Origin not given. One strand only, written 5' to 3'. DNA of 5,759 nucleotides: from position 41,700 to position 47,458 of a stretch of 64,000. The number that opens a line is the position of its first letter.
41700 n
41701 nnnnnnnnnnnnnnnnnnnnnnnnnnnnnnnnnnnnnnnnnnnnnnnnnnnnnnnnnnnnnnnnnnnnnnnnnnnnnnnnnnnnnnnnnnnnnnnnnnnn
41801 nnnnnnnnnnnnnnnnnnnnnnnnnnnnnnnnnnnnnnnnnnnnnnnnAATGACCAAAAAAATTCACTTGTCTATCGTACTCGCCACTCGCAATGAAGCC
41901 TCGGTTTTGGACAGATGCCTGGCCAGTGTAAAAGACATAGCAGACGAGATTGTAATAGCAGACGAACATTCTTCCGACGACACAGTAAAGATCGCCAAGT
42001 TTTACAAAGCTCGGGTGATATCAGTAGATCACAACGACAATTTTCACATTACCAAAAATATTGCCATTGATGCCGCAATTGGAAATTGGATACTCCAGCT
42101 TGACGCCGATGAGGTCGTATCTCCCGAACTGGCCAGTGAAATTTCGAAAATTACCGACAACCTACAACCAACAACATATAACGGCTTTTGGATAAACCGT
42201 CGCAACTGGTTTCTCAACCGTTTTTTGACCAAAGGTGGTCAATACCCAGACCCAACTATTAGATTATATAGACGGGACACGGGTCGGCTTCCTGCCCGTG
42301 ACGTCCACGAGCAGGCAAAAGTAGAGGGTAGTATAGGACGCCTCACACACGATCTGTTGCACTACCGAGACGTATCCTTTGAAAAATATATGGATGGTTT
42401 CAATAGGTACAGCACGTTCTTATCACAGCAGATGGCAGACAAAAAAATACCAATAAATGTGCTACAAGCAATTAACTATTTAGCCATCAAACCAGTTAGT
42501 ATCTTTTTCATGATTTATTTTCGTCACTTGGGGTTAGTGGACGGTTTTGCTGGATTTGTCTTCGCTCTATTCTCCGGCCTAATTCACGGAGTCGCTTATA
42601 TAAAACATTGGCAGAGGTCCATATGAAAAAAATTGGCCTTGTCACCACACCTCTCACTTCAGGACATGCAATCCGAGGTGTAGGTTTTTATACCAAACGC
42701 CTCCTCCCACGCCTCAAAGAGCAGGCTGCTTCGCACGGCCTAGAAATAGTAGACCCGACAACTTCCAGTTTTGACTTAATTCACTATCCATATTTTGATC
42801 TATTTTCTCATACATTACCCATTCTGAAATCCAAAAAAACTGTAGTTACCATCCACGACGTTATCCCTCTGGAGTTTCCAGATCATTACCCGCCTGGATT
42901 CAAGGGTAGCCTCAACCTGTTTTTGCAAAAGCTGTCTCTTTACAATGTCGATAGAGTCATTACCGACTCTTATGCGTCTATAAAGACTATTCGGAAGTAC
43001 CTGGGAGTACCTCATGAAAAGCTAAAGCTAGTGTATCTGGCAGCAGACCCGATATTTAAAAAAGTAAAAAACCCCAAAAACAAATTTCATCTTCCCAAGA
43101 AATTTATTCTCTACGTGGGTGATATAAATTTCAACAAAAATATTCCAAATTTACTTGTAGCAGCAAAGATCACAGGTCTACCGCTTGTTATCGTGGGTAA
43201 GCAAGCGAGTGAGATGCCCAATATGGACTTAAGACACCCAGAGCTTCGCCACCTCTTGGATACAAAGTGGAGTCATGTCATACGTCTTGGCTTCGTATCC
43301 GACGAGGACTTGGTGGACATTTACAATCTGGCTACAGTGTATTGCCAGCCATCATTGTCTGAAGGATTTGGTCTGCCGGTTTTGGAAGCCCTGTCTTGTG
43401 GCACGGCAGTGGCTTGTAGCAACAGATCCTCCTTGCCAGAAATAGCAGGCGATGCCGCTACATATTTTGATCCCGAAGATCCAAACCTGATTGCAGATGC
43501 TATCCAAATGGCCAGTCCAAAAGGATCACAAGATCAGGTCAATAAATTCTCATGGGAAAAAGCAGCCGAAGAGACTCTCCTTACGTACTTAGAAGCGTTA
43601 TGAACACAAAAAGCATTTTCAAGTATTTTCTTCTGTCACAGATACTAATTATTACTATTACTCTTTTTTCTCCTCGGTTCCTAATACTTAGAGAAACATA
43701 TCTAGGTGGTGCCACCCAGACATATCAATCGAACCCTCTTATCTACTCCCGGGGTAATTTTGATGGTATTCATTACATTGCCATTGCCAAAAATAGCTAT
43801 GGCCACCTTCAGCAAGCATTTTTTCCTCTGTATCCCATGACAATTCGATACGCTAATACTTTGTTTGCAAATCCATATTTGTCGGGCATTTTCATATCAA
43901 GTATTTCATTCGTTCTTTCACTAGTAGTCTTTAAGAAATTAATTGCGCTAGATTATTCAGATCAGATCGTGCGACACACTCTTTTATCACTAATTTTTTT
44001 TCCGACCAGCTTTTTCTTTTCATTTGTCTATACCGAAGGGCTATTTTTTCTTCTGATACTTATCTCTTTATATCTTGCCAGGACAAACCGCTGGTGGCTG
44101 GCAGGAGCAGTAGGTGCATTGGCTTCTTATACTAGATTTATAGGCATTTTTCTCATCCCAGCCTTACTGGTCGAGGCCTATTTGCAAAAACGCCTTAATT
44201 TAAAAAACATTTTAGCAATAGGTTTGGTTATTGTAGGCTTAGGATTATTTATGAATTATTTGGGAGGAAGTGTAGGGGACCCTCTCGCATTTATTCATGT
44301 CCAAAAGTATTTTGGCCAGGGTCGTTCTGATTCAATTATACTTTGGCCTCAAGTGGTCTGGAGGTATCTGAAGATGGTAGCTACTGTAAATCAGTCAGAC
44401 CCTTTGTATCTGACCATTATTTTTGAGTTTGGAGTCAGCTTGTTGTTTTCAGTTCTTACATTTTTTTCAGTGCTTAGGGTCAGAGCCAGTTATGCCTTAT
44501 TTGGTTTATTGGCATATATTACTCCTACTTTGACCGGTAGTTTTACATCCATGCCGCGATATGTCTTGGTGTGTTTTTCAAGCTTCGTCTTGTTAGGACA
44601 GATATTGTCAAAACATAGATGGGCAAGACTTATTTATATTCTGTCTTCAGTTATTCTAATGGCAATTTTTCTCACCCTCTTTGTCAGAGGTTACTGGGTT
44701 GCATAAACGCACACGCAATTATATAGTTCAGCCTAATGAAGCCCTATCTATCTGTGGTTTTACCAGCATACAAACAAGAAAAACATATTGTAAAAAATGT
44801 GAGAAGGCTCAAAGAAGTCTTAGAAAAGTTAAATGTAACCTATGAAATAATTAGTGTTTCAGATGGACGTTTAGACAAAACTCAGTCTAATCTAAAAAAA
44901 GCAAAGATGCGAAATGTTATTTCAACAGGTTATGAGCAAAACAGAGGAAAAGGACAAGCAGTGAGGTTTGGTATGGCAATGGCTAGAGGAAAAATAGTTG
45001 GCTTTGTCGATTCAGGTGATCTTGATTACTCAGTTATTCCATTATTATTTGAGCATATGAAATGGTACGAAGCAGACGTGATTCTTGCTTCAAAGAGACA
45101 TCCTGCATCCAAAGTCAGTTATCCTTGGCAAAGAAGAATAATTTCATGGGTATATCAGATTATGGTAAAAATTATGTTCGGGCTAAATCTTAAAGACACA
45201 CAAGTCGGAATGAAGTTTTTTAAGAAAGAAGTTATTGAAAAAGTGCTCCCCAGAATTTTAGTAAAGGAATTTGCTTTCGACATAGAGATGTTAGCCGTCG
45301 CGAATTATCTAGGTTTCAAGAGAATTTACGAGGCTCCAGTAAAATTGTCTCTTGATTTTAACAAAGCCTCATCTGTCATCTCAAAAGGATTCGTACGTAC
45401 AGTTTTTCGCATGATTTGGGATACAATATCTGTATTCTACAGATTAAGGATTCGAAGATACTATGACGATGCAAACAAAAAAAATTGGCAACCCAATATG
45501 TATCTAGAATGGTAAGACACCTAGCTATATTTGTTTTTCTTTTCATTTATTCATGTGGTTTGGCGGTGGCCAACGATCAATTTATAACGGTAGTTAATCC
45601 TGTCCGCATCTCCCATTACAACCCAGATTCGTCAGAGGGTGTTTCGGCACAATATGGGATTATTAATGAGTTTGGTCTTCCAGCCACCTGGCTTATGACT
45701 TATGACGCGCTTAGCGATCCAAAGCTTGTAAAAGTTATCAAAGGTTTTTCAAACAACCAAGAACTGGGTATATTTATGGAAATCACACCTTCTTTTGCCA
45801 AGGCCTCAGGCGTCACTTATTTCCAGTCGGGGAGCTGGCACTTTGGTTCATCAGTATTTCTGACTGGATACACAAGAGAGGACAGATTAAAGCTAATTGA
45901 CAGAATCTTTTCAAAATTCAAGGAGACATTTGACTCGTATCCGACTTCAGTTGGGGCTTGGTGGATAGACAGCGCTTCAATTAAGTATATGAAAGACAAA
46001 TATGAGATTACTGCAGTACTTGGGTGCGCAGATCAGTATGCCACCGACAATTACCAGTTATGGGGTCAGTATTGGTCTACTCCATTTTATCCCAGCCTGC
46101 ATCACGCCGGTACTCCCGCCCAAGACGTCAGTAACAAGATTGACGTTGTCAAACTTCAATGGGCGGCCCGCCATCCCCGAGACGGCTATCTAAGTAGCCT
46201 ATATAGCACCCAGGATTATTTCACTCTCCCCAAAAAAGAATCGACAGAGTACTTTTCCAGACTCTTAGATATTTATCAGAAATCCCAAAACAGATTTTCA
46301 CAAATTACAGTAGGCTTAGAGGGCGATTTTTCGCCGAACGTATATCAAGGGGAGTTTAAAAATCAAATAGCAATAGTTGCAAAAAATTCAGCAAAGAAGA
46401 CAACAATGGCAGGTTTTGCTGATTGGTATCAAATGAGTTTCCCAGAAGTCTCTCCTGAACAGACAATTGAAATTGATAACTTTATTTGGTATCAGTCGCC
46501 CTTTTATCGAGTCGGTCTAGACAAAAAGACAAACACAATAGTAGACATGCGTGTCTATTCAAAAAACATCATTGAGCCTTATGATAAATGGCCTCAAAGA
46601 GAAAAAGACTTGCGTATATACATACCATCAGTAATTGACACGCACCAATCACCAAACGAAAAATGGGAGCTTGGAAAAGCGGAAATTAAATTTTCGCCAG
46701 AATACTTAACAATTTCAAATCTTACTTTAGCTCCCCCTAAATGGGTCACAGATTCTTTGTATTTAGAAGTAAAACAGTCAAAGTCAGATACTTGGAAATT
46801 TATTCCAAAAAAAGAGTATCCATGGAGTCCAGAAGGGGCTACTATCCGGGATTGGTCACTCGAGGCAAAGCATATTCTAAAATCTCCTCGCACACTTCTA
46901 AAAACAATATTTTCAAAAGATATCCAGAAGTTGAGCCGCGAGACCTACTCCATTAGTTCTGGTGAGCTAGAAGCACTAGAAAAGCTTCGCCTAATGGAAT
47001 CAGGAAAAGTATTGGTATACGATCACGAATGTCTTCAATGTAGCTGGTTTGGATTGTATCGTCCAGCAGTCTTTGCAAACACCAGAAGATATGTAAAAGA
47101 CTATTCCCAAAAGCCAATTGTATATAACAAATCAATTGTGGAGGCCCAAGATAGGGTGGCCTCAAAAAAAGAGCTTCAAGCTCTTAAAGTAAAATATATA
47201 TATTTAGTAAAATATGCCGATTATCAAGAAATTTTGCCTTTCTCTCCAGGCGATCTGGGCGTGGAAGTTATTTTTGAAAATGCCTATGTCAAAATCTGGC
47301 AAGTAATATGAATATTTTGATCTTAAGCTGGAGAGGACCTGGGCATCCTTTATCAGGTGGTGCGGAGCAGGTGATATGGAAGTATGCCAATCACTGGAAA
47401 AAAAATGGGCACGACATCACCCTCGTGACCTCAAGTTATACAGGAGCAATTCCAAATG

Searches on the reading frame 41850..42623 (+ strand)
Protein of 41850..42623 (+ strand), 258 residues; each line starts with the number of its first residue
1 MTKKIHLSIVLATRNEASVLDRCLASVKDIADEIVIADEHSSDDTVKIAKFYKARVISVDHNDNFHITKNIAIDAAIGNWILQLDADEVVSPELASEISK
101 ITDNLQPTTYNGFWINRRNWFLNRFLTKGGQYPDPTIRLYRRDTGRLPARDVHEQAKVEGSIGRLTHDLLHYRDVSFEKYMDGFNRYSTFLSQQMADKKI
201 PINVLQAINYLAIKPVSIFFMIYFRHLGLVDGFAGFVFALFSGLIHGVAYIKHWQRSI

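Call 44: search_protein_families(library=pfam, proteins=[window:41850-42623:+], max_evalue=0.001)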
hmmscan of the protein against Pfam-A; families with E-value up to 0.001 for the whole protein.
window:41850-42623:+ (258 aa): 2 families
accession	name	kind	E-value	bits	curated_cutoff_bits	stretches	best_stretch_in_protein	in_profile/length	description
PF00535.33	Glycos_transf_2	-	4.3e-19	69.5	23.3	1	8-123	1-129/168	Glycosyl transferase family 2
PF13704.12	Glyco_tranf_2_4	-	6.8e-06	26.9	27.5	1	14-90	1-84/98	Glycosyl transferase family 2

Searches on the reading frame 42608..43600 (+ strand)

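Call 44: search_protein_families(library=pfam, proteins=[window:42608-43600:+], max_evalue=0.001)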
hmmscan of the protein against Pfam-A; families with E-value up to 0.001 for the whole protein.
window:42608-43600:+ (331 aa): 5 families
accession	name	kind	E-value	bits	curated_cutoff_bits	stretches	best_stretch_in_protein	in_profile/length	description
PF00534.26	Glycos_transf_1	-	1.4e-24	87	26.4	1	155-300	6-153/172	Glycosyl transferases group 1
PF13692.12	Glyco_trans_1_4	-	4.7e-19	69.5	27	1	165-300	2-137/142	Glycosyl transferases group 1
PF13439.12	Glyco_transf_4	-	3.8e-09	37.2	28.5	1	54-147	72-167/170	Glycosyltransferase Family 4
PF20706.3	GT4-conflict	-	9.6e-07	28.5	26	1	193-327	235-358/385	Family 4 Glycosyltransferase in conflict systems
PF13579.12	Glyco_trans_4_4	-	0.00096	20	29.7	0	53-143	70-156/158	Glycosyl transferase 4-like domain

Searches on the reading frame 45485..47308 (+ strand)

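Call 44: search_protein_families(library=pfam, proteins=[window:45485-47308:+], max_evalue=0.001)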
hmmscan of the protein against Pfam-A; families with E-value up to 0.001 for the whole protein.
window:45485-47308:+ (608 aa): 0 families

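Call 77: search_protein_families(library=pfam, proteins=[window:45485-47308:+], max_evalue=0.1)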
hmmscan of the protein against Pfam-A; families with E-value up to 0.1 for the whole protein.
window:45485-47308:+ (608 aa): 1 family
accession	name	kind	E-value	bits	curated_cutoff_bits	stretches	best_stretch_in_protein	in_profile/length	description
PF12979.12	DUF3863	-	0.0041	16.4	27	1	153-225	130-202/349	Domain of Unknown Function with PDB structure (DUF3863)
